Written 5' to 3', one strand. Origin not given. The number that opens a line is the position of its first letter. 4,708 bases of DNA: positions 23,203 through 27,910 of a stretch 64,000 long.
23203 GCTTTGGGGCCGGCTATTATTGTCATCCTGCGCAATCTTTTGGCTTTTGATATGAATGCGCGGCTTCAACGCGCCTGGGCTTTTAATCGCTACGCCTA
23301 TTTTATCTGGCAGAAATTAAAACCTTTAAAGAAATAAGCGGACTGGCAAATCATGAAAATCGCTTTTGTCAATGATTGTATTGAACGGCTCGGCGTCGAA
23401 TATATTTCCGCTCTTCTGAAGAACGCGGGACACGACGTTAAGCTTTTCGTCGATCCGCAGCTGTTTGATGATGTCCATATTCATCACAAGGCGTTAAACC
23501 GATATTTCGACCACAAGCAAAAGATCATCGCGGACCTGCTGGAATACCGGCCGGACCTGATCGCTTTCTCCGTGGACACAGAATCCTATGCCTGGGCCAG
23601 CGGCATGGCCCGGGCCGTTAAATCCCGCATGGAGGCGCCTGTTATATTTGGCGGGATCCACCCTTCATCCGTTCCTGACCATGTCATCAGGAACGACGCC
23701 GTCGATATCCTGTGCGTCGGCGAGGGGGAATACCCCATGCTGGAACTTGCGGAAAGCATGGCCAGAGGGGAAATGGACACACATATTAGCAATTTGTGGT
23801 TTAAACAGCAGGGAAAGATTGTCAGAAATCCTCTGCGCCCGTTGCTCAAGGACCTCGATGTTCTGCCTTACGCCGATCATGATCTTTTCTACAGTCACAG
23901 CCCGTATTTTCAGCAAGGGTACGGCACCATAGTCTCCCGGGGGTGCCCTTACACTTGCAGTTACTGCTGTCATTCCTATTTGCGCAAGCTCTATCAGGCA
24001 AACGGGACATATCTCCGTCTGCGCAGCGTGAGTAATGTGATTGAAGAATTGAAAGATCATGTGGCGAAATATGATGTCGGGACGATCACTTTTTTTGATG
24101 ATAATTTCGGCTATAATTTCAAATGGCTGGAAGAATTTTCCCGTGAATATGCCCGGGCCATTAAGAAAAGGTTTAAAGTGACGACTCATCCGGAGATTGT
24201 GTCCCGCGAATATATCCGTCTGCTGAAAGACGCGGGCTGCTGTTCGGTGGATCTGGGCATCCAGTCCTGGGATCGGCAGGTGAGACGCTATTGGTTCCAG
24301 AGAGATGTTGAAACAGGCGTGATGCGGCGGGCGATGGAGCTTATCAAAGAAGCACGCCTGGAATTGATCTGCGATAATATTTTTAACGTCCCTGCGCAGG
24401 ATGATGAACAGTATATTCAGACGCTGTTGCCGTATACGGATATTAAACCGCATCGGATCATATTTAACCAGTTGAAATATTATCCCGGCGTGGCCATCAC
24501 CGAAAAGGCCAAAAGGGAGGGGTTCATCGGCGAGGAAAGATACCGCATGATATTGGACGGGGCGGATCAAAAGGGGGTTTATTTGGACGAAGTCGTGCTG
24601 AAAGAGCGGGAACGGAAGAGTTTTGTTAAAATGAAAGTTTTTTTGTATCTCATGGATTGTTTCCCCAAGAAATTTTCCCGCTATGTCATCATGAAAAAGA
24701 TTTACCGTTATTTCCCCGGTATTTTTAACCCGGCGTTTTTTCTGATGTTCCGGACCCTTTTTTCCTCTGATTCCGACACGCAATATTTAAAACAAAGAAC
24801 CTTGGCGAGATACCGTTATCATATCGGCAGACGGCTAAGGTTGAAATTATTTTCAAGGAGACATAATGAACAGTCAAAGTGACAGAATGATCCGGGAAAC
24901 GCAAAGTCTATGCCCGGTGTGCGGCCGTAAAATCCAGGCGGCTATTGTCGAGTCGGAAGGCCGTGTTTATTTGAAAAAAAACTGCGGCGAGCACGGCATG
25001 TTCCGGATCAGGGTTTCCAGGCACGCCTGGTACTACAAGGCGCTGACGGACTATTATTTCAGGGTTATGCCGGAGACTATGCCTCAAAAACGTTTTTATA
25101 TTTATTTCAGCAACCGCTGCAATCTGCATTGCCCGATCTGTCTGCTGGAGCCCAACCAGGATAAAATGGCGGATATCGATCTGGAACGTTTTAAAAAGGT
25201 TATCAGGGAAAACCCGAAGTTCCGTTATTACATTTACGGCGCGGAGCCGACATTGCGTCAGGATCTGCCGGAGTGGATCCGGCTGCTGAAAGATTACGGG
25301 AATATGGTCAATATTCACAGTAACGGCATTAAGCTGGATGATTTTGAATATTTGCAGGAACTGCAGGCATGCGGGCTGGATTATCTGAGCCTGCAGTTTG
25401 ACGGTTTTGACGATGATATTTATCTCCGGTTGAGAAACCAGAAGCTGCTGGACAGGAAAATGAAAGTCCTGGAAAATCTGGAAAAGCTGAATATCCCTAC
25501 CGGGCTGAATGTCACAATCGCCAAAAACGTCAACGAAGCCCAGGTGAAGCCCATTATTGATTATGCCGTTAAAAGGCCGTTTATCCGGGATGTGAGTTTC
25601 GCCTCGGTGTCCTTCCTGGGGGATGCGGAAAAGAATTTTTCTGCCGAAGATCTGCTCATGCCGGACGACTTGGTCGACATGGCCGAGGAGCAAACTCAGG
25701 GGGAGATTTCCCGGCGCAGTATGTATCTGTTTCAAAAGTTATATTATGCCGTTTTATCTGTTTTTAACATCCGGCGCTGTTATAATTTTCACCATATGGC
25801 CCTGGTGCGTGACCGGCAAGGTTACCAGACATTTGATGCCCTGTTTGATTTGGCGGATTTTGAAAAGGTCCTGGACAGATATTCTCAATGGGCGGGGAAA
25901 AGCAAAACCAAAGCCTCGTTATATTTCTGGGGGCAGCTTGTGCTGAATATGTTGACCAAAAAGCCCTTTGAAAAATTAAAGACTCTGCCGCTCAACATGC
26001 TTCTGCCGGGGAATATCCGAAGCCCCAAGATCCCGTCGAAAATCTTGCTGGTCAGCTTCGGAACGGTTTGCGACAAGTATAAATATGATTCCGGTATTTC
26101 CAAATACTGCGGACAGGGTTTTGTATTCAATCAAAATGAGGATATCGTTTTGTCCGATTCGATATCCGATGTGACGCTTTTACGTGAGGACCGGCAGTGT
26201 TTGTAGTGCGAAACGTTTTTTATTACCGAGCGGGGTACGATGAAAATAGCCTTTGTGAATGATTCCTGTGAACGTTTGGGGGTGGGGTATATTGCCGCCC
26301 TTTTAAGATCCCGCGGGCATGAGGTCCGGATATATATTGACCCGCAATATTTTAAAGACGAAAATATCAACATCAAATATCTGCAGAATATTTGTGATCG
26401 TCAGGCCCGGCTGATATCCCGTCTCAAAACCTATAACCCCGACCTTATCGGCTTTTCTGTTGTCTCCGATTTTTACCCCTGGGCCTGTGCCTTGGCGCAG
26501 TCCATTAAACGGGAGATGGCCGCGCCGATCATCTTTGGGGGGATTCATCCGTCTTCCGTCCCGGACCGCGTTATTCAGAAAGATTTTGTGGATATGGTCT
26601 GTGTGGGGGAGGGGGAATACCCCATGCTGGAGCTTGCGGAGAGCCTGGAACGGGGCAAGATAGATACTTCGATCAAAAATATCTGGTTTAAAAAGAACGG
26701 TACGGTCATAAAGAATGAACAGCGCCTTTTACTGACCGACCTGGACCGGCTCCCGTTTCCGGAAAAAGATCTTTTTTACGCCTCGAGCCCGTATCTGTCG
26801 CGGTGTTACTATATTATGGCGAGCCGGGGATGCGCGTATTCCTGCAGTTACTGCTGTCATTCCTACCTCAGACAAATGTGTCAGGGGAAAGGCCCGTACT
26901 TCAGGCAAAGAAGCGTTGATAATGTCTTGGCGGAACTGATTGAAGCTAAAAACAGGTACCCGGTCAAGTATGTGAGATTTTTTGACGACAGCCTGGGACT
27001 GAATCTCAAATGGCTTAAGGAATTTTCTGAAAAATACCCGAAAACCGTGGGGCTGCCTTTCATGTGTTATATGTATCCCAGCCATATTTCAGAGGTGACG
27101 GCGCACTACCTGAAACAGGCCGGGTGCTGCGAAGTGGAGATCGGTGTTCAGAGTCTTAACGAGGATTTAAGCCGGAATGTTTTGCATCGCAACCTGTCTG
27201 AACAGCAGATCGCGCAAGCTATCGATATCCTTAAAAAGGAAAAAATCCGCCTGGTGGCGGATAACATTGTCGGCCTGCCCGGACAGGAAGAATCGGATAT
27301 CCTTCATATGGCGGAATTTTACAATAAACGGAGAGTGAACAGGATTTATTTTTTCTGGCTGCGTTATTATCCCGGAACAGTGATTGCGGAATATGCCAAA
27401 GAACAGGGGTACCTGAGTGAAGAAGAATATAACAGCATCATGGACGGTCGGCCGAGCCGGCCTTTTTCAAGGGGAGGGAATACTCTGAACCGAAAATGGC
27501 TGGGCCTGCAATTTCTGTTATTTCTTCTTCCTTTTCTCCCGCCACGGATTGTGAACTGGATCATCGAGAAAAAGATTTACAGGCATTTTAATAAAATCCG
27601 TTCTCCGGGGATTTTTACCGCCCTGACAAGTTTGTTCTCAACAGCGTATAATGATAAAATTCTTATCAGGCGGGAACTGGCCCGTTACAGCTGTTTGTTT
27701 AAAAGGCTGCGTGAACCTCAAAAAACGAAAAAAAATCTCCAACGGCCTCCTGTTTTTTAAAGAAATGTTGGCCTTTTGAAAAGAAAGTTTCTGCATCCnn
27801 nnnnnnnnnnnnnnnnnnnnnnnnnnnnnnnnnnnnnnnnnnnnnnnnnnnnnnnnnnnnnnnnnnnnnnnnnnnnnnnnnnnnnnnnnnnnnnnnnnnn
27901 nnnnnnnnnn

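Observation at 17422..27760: Tandem array of five near-identical-N-terminus B12-radical SAM paralogs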

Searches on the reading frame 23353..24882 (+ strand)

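Call 3: search_protein_families(library=pfam, proteins=[window:23353-24882:+])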
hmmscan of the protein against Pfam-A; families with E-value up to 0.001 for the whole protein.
window:23353-24882:+ (509 aa): 2 families
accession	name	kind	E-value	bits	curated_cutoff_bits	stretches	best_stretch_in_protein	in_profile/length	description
PF04055.27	Radical_SAM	-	7.3e-20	72.2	29.5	1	193-358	2-163/166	Radical SAM superfamily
PF02310.24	B12-binding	-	2.8e-17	63.1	32.1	1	8-132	10-120/121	B12 binding domain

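Call 16: search_protein_families(library=ncbifam, proteins=[window:23353-24882:+], max_evalue=0.00001)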
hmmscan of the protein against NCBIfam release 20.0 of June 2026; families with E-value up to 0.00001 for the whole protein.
window:23353-24882:+ (509 aa): 21 families
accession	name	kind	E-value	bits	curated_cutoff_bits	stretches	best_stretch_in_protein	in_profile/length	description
TIGR02026.1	BchE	equivalog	1.7e-28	99.8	481.35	1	13-445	23-447/497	magnesium-protoporphyrin IX monomethyl ester anaerobic oxidative cyclase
TIGR03471.1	HpnJ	equivalog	5.7e-28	98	577.6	1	68-432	70-429/472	hopanoid biosynthesis associated radical SAM protein HpnJ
TIGR04072.2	rSAM_ladder_B12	equivalog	6.8e-24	84.3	360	1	13-424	19-408/443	lipid biosynthesis B12-binding/radical SAM protein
TIGR04013.1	B12_SAM_MJ_1487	hypoth_equivalog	7.1e-22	77.8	251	1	59-358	35-327/382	TIGR04013 family B12-binding domain/radical SAM domain-containing protein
NF038361.1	rSAM_Sden_1168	equivalog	3.2e-20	72.2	575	1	6-392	79-479/560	Sden_1168 family B12-binding radical SAM P-methyltransferase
TIGR04295.1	B12_rSAM_oligo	hypoth_equivalog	1.9e-19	69.7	400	1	16-351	29-349/422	TIGR04295 family B12-binding domain-containing radical SAM protein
NF050148.1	rSAM_ApyD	equivalog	2.4e-19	69.2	750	1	11-314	24-317/645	RiPP biosynthesis radical SAM protein ApyD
NF033712.0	B12_rSAM_KedN5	subfamily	5.1e-18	64.6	700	1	55-254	50-253/624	KedN5 family methylcobalamin-dependent radical SAM C-methyltransferase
TIGR04367.1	HpnR_B12_rSAM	equivalog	1.9e-14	53.1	650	1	10-382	20-369/490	hopanoid C-3 methylase HpnR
TIGR04190.1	B12_SAM_Ta0216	equivalog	3.8e-14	52.2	500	1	85-339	99-368/554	TIGR04190 family B12-binding domain/radical SAM domain protein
TIGR03975.1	rSAM_ocin_1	subfamily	1.1e-13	50.6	281.85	1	16-357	81-423/606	RiPP maturation radical SAM C-methyltransferase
TIGR04479.1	bcpD_PhpK_rSAM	subfamily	1.1e-13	50.5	600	1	124-339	179-384/504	PhpK family radical SAM P-methyltransferase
TIGR04428.1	B12_rSAM_trp_MT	equivalog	1.3e-12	46.9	500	1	185-310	211-339/558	tryptophan 2-C-methyltransferase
TIGR04385.1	B12_rSAM_cofa1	equivalog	7.4e-11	41.9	450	1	94-349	99-349/438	B12 lower ligand biosynthesis radical SAM protein BzaD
NF033070.1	rSAM_AprD4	equivalog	2.9e-10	39.6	500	1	183-395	189-399/456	AprD4 family radical SAM diol-dehydratase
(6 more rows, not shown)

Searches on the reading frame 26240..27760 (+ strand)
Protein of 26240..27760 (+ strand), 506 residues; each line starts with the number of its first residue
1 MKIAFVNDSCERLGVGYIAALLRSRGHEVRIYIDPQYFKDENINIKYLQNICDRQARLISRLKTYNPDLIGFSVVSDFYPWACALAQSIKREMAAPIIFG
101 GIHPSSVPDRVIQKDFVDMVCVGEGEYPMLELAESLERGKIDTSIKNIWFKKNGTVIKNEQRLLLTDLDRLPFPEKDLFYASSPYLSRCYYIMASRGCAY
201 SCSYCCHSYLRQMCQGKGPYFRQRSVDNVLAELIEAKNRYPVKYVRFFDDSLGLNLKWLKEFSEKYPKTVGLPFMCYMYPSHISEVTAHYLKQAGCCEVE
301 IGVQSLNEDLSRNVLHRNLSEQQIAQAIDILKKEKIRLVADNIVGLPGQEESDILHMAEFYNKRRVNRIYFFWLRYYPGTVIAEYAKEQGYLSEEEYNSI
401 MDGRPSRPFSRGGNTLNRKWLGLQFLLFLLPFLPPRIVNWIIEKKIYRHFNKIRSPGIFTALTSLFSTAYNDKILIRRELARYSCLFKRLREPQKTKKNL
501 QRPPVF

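Call 3: search_protein_families(library=pfam, proteins=[window:26240-27760:+])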
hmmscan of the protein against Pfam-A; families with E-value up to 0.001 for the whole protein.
window:26240-27760:+ (506 aa): 3 families
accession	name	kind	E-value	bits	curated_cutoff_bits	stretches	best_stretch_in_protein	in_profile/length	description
PF04055.27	Radical_SAM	-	9.9e-21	75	29.5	1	195-360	4-165/166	Radical SAM superfamily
PF02310.24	B12-binding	-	5.1e-17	62.3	32.1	1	10-132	12-120/121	B12 binding domain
PF19864.5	Radical_SAM_N2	-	0.00057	19.8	29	0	88-143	79-132/151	Radical SAM proteins, N-terminal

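Call 16: search_protein_families(library=ncbifam, proteins=[window:26240-27760:+], max_evalue=0.00001)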
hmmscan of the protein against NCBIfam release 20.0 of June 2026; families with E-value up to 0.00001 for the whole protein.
window:26240-27760:+ (506 aa): 26 families (the best 25 are shown)
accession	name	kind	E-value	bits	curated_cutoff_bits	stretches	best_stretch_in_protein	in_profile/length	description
TIGR03471.1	HpnJ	equivalog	3e-29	102.2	577.6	1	78-401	80-402/472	hopanoid biosynthesis associated radical SAM protein HpnJ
TIGR04072.2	rSAM_ladder_B12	equivalog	4.3e-29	101.4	360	1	13-396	19-382/443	lipid biosynthesis B12-binding/radical SAM protein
NF038361.1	rSAM_Sden_1168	equivalog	8.8e-28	97.2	575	1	12-395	85-482/560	Sden_1168 family B12-binding radical SAM P-methyltransferase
TIGR04013.1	B12_SAM_MJ_1487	hypoth_equivalog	4e-26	91.8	251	1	59-247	35-202/382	TIGR04013 family B12-binding domain/radical SAM domain-containing protein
TIGR04479.1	bcpD_PhpK_rSAM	subfamily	7.9e-25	87.2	600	1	120-363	175-408/504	PhpK family radical SAM P-methyltransferase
NF050148.1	rSAM_ApyD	equivalog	1.9e-22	79.4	750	1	11-353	24-355/645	RiPP biosynthesis radical SAM protein ApyD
TIGR03975.1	rSAM_ocin_1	subfamily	3.2e-19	68.9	281.85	1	50-359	112-425/606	RiPP maturation radical SAM C-methyltransferase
TIGR02026.1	BchE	equivalog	1.1e-18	67.5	481.35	1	55-356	52-357/497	magnesium-protoporphyrin IX monomethyl ester anaerobic oxidative cyclase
NF033712.0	B12_rSAM_KedN5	subfamily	1.2e-18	66.7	700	1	42-391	38-396/624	KedN5 family methylcobalamin-dependent radical SAM C-methyltransferase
TIGR04385.1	B12_rSAM_cofa1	equivalog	6.4e-17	61.9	450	1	13-393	21-401/438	B12 lower ligand biosynthesis radical SAM protein BzaD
TIGR04295.1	B12_rSAM_oligo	hypoth_equivalog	7.5e-16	57.8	400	1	67-358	66-356/422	TIGR04295 family B12-binding domain-containing radical SAM protein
TIGR04190.1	B12_SAM_Ta0216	equivalog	7.4e-14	51.2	500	1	84-363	98-393/554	TIGR04190 family B12-binding domain/radical SAM domain protein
TIGR04014.1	B12_SAM_MJ_0865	equivalog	8.3e-14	51.2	360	1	68-237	40-202/434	methyl-coenzyme M reductase glutamine C-methyltransferase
TIGR04367.1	HpnR_B12_rSAM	equivalog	5.8e-11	41.6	650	1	11-255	21-248/490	hopanoid C-3 methylase HpnR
TIGR04428.1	B12_rSAM_trp_MT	equivalog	6.4e-10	38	500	0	83-158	84-160/558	tryptophan 2-C-methyltransferase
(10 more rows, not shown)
